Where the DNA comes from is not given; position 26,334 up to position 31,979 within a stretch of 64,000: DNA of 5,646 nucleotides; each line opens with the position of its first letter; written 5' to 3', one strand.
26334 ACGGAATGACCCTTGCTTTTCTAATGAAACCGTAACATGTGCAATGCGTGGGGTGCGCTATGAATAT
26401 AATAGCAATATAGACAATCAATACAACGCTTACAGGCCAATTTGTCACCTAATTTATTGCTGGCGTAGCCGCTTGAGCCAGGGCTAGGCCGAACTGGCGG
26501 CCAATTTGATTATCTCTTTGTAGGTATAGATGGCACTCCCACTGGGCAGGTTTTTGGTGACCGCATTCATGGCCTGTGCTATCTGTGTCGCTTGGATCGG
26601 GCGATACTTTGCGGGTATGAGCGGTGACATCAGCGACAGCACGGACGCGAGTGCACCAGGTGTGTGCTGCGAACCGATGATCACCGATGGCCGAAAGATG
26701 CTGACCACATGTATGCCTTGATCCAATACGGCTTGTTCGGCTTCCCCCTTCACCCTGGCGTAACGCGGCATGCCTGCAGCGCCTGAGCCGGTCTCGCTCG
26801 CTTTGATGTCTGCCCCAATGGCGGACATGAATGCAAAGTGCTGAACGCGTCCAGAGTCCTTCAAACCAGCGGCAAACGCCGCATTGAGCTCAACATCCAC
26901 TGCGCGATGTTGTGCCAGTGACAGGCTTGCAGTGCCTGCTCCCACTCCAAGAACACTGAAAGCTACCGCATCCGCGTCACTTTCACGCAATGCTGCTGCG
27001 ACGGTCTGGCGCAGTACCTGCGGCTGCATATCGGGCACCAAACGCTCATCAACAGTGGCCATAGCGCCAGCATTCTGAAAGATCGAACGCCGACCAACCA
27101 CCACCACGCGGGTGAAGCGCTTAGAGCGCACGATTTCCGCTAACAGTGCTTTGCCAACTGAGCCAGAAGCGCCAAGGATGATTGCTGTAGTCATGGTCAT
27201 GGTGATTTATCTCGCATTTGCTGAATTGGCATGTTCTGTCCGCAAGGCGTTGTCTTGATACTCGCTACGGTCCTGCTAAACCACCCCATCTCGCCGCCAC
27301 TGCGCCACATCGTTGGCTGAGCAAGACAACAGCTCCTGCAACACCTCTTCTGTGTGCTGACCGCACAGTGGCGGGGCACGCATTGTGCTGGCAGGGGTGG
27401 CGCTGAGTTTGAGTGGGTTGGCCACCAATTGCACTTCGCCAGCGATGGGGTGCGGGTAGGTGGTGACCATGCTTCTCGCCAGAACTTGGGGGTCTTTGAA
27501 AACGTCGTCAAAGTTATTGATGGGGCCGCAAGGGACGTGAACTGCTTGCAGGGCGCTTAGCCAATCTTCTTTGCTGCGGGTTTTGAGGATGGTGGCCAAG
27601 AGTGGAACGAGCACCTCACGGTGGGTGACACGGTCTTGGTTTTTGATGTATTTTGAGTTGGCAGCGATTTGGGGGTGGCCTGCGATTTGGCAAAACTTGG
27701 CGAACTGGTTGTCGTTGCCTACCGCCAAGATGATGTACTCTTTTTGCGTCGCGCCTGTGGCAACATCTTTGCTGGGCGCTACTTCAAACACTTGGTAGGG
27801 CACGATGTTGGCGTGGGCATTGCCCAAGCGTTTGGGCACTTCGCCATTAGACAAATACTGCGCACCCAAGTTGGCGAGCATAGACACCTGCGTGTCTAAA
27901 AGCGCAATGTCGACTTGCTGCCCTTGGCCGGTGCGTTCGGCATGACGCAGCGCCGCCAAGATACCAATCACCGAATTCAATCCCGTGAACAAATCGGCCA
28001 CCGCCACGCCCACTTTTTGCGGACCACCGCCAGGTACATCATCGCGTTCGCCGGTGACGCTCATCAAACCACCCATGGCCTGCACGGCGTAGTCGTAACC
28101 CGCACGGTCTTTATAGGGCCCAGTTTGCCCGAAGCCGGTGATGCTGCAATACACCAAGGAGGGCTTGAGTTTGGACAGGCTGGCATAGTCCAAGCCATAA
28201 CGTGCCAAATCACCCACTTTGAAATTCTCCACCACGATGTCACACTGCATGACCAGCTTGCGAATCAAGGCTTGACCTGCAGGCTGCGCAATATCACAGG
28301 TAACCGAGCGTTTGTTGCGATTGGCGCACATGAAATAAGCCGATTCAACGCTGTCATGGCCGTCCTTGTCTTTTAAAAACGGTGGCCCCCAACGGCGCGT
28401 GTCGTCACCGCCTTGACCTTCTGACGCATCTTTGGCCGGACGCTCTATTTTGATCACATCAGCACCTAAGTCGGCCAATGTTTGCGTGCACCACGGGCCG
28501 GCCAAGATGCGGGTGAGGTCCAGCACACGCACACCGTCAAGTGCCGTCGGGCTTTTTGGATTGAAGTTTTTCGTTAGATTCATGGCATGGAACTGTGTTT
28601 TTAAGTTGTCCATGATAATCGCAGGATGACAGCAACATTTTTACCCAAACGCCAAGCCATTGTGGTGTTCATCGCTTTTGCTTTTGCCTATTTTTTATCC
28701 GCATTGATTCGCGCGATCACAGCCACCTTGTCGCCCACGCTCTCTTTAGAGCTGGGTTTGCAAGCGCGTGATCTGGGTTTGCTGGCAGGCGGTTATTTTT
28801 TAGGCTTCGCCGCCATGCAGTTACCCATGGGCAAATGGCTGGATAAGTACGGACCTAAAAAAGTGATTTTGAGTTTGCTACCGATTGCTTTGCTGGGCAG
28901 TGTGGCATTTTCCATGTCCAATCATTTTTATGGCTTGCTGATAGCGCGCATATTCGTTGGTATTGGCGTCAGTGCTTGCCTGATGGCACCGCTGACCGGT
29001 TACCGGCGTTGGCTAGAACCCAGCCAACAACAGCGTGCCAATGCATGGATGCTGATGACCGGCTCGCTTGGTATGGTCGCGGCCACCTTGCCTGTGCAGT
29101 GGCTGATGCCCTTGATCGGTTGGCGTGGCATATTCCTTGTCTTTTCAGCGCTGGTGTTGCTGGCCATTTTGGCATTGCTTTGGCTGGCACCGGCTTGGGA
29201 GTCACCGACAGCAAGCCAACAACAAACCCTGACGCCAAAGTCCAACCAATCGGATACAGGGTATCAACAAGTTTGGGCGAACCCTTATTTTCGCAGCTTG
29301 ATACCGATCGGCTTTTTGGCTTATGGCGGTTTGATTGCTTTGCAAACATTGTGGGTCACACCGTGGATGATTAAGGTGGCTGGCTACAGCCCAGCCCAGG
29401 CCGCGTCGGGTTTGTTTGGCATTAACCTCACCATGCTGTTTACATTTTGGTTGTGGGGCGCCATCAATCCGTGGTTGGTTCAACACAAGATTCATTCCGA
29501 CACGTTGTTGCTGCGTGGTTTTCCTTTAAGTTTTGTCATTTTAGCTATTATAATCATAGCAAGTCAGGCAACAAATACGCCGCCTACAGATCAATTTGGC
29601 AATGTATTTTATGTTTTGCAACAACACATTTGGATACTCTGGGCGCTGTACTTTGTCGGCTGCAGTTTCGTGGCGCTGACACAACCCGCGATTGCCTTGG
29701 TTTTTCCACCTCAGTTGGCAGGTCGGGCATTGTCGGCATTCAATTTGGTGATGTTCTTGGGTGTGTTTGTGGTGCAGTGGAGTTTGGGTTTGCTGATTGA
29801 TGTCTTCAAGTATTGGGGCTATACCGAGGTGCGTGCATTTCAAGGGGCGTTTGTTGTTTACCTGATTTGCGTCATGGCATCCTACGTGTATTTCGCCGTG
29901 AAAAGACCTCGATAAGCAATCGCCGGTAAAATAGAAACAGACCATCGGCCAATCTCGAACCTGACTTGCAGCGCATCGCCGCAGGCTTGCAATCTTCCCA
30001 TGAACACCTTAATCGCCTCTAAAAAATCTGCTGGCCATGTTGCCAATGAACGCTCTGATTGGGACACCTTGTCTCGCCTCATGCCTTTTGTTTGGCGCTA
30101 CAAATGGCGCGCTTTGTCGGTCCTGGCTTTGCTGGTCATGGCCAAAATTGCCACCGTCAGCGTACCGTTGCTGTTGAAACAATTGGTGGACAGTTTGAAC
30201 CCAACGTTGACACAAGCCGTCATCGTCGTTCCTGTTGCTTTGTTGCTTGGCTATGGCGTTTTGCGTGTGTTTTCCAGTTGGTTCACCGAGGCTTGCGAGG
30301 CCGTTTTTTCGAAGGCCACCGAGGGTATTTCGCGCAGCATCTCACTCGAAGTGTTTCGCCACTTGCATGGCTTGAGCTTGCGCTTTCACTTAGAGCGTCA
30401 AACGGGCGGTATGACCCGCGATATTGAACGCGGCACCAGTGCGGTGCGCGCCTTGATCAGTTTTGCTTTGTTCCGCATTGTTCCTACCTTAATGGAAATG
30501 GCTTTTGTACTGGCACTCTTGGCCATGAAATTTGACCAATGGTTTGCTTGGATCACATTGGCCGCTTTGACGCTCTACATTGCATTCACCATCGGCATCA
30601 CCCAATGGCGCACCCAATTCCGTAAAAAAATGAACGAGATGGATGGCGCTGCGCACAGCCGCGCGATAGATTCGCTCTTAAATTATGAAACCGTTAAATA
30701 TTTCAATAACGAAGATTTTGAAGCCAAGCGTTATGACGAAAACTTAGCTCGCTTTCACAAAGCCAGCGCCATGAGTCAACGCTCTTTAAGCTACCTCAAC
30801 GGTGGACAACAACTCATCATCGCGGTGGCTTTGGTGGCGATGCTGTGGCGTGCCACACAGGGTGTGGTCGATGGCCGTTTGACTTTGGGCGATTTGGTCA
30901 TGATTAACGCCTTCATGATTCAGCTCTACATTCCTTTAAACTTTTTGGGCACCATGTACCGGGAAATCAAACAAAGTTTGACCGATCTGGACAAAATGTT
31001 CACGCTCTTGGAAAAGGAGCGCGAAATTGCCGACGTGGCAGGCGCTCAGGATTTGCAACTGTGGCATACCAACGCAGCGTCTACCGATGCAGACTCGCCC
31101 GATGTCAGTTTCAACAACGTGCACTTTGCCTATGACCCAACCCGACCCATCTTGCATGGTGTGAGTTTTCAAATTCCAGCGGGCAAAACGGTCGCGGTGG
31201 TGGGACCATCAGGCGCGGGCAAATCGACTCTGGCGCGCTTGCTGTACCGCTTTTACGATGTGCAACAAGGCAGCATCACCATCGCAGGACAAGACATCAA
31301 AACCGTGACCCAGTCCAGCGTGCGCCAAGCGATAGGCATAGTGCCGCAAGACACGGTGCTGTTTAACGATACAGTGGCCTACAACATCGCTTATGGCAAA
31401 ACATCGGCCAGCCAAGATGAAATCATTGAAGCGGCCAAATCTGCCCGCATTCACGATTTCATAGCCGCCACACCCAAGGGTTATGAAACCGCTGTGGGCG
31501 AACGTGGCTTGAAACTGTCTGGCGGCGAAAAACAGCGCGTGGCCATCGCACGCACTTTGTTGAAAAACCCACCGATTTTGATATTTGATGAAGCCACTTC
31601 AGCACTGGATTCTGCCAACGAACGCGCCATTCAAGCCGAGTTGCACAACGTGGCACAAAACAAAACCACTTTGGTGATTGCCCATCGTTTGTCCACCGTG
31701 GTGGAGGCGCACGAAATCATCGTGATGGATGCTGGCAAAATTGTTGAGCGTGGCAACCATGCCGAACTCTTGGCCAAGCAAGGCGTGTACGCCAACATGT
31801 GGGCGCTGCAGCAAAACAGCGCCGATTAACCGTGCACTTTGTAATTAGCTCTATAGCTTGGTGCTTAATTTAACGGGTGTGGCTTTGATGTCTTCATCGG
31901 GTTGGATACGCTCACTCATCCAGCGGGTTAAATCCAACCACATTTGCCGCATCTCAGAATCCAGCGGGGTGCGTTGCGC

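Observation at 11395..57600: A 65-70 bp two-hairpin repeat family at very high density (at least 10 copies in 64 kb)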

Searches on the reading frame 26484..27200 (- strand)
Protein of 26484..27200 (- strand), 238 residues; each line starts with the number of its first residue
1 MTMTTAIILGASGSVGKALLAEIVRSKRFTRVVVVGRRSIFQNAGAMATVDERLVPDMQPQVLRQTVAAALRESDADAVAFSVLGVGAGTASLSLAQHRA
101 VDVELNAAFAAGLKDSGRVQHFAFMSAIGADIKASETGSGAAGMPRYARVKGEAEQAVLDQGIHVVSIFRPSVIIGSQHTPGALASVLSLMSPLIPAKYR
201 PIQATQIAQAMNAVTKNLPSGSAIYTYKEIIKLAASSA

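Call 11: search_protein_families(library=ncbifam, proteins=[window:26484-27200:-], max_evalue=0.00001)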
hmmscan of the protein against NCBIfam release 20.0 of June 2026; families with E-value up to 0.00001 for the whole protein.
window:26484-27200:- (238 aa): 0 families

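Call 48: search_protein_families(library=pfam, proteins=[window:26484-27200:-], max_evalue=0.001)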
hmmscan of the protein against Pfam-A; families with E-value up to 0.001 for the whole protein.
window:26484-27200:- (238 aa): 3 families
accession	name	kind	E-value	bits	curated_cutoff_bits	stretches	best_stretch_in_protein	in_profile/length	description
PF13460.12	NAD_binding_10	-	4e-06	27.3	27.2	1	10-177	1-149/184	NAD(P)H-binding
PF07993.18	NAD_binding_4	-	1.5e-05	24.7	20.1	0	146-187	176-219/258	Male sterility protein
PF03435.24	Sacchrp_dh_NADP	-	0.00079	20.2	25.1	0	7-42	2-36/129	Saccharopine dehydrogenase NADP binding domain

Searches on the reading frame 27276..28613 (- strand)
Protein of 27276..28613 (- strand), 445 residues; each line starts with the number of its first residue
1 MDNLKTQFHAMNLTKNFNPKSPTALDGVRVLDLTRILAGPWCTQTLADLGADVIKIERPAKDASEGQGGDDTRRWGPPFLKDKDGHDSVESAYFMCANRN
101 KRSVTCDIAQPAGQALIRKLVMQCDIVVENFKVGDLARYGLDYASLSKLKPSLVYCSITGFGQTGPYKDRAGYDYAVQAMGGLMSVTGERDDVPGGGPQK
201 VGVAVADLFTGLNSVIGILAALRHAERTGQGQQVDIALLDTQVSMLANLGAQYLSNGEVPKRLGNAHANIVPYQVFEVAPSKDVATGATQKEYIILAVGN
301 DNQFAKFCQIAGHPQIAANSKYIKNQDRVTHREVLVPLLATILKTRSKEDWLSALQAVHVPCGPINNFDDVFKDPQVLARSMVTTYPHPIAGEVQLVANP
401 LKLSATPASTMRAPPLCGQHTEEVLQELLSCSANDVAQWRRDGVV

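Call 12: search_protein_families(library=ncbifam, proteins=[window:27276-28613:-], max_evalue=0.00001)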
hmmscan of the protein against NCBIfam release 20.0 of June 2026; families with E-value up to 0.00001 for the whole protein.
window:27276-28613:- (445 aa): 7 families
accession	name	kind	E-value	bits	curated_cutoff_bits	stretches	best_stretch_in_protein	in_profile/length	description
NF052585.1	SucGlutTfsCaiB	equivalog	2.3e-144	480.9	750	1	21-430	4-390/394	succinate--glutarate CoA-transferase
NF041294.1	Scnl_mescCoAtase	equivalog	1.9e-90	303.8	700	1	23-426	2-381/381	succinyl-CoA:mesaconate CoA-transferase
NF003809.0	PRK05398.1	subfamily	3.4e-80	269.6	442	1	23-445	3-416/416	formyl-CoA transferase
TIGR03253.1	oxalate_frc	equivalog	6.6e-74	249.1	504.2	1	23-445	2-416/416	formyl-CoA transferase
NF008511.0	PRK11430.1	equivalog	4.3e-73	246.6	522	1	20-428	5-379/381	CoA:oxalate CoA-transferase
NF002914.1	PRK03525.1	equivalog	2e-33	115.9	413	1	93-444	56-396/400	L-carnitine CoA-transferase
TIGR04253.1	mesacon_CoA_iso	equivalog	6.5e-29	101.1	725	1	25-445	3-400/403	2-methylfumaryl-CoA isomerase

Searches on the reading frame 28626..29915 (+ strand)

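Call 12: search_protein_families(library=ncbifam, proteins=[window:28626-29915:+], max_evalue=0.00001)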
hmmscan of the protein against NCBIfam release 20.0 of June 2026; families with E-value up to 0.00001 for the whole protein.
window:28626-29915:+ (429 aa): 20 families
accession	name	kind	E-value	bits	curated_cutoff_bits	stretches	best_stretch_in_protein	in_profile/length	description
TIGR00880.1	2_A_01_02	superfamily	1.3e-15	57.7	131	1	57-188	3-138/141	multidrug resistance protein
TIGR00881.1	2A0104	subfamily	5.3e-14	52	407.75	1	21-397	3-376/379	phosphoglycerate transporter protein PgtP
TIGR00710.1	efflux_Bcr_CflA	subfamily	6.7e-13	48.8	200.9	1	36-388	28-356/385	Bcr/CflA family efflux MFS transporter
TIGR00895.1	2A0115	subfamily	1.2e-12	47.5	418.55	1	11-187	15-192/398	aromatic acid/H+ symport family MFS transporter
TIGR00893.1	2A0114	subfamily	4.6e-12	45.6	395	1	27-393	8-373/399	D-galactonate transporter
NF011571.1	PRK14995.1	subfamily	4.2e-10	39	701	1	20-193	13-187/493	SmvA family efflux MFS transporter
NF008270.1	PRK11043.1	equivalog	4.9e-10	39.1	430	1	55-316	47-296/382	purine nucleoside transporter PunC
NF007782.0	PRK10473.1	subfamily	3.8e-09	36.1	417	1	56-313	46-289/394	MdtL family multidrug efflux MFS transporter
NF008654.0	PRK11652.1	equivalog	3.8e-09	35.9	479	1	38-226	34-215/397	multidrug efflux MFS transporter EmrD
NF053517.1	HbztTptrPcaK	equivalog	1.3e-08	34.2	770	1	7-188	14-195/437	4-hydroxybenzoate transporter PcaK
NF007799.0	PRK10504.1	subfamily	2.1e-07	30.2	426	1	18-194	15-191/471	multidrug transporter subunit MdtD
NF008314.0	PRK11102.1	equivalog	4.1e-07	29.6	303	1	37-370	34-344/396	Bcr/CflA family multidrug efflux MFS transporter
NF012180.1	tet_MFS_43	exception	1.2e-06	27.8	999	1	3-190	11-199/484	tetracycline efflux MFS transporter Tet(43)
NF052222.1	UridTportUriT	equivalog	1.9e-06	27.1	600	1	16-189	16-186/463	uridine transporter UriT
NF038077.1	MFS_export_MxcK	equivalog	2.2e-06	27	525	1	10-201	11-199/405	myxochelin export MFS transporter MxcK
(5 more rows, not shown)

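Call 68: search_protein_families(library=pfam, proteins=[window:28626-29915:+], max_evalue=0.00001)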
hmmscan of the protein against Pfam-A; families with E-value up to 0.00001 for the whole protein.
window:28626-29915:+ (429 aa): 1 family
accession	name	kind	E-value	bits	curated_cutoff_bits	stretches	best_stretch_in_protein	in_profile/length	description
PF07690.21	MFS_1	-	1e-37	130.3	33.4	1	19-381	2-344/347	Major Facilitator Superfamily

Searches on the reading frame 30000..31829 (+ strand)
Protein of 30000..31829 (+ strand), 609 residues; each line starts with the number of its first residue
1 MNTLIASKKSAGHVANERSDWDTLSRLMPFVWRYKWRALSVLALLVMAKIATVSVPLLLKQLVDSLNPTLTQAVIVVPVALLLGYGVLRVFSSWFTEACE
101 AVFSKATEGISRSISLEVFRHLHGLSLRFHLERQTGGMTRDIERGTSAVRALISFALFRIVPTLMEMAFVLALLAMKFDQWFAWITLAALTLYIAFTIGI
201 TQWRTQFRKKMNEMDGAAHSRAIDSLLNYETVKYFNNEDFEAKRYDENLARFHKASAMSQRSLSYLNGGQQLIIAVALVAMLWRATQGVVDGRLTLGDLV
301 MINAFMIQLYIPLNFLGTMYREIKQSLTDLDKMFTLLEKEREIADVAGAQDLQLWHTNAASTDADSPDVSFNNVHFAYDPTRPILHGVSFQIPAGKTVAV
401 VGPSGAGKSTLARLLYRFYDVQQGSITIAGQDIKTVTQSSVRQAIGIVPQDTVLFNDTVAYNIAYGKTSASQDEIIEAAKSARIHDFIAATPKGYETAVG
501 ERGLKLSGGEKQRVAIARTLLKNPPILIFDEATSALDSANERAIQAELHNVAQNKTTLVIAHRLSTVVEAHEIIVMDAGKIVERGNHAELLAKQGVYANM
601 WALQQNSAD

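Call 12: search_protein_families(library=ncbifam, proteins=[window:30000-31829:+], max_evalue=0.00001)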
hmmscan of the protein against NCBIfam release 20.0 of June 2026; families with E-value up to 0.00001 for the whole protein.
window:30000-31829:+ (609 aa): 186 families (the best 25 are shown)
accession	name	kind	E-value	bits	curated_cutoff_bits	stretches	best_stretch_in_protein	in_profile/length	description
TIGR02203.1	MsbA_lipidA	equivalog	2.2e-122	409.5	602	1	25-605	3-570/572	lipid A export permease/ATP-binding protein MsbA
TIGR02204.1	MsbA_rel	hypoth_equivalog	2.2e-117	393.1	780.4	1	22-604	4-575/576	ABC transporter, permease/ATP-binding protein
NF008381.0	PRK11176.1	equivalog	1.9e-114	383.2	867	1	16-605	5-580/582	lipid A ABC transporter ATP-binding protein/permease MsbA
TIGR01846.1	type_I_sec_HlyB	subfamily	6.4e-112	375.1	725.55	1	23-605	126-693/694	type I secretion system permease/ATPase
TIGR00958.1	3a01208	subfamily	2.7e-108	363.1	874.6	1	15-600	140-710/711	antigen peptide transporter 2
NF010178.0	PRK13657.1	equivalog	1.9e-107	360.1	733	1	26-601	9-567/588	glucan ABC transporter ATP-binding protein/ permease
NF045513.1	HepA_fam_ABC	equivalog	2.7e-105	353.1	725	1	70-604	90-609/610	heterocyst formation ABC transporter subunit HepA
NF052233.1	CphA_assoc_ABC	equivalog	1.4e-103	347.7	880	1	16-608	164-747/766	cyanophycin metabolism-associated ABC transporter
TIGR03796.1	NHLM_micro_ABC1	equivalog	1.1e-97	328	853.3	1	42-600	159-708/710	NHLP family bacteriocin export ABC transporter peptidase/permease/ATPase subunit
TIGR01192.1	chvA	subfamily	2.8e-88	297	585.4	1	23-600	6-566/585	glucan export ABC transporter ATP-binding protein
TIGR03375.1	type_I_sec_LssB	subfamily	8.9e-87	292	693.1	1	28-593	141-691/696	type I secretion system permease/ATPase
TIGR01193.1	bacteriocin_ABC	subfamily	2.1e-86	291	523.85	1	18-600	138-705/708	peptide cleavage/export ABC transporter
TIGR03797.1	NHLM_micro_ABC2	equivalog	3.6e-83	280.2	709.4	1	25-603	124-684/686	NHLP bacteriocin export ABC transporter permease/ATPase subunit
TIGR02857.1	CydD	equivalog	6e-78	263.1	435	1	41-576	7-529/529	thiol reductant ABC exporter subunit CydD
NF008055.0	PRK10789.1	equivalog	1e-74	252.1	845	1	31-608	10-575/590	SmdA family multidrug ABC transporter permease/ATP-binding protein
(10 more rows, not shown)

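Call 43: find_related_loci(query=window:30000-31829:+, collection=metagenome_contigs, flank=10000)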
Query window:30000-31829:+ (609 aa) in metagenome_contigs; peptide patterns used: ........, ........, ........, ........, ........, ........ (x = any residue, [..] = any of these).
324 stretches matched a pattern; 290 encode a relative of the query (tblastn E <= 1e-3); the best 80 are kept; 80 distinct loci.
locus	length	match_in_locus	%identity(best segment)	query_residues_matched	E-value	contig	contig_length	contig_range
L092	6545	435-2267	96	1-609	0e+0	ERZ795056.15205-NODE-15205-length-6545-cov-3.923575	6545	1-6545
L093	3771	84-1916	96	1-609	0e+0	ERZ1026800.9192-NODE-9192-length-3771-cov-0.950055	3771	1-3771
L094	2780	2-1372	97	153-609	0e+0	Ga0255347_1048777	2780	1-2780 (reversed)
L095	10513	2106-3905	72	7-609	0e+0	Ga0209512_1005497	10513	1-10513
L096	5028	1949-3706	74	18-609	0e+0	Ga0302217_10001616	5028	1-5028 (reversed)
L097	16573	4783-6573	73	6-609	0e+0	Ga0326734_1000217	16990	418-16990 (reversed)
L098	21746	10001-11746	72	20-606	0e+0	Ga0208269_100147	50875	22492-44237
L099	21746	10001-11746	72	20-606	0e+0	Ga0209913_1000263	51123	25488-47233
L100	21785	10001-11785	71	15-605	0e+0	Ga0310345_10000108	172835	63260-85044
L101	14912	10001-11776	71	19-605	0e+0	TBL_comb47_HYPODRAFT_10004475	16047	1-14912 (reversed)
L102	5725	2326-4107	71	19-607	0e+0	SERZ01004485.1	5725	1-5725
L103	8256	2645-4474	72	18-607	0e+0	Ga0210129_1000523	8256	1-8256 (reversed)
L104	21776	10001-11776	70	11-608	0e+0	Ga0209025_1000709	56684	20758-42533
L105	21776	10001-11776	70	11-608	0e+0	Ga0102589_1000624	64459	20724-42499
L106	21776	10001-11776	70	11-608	0e+0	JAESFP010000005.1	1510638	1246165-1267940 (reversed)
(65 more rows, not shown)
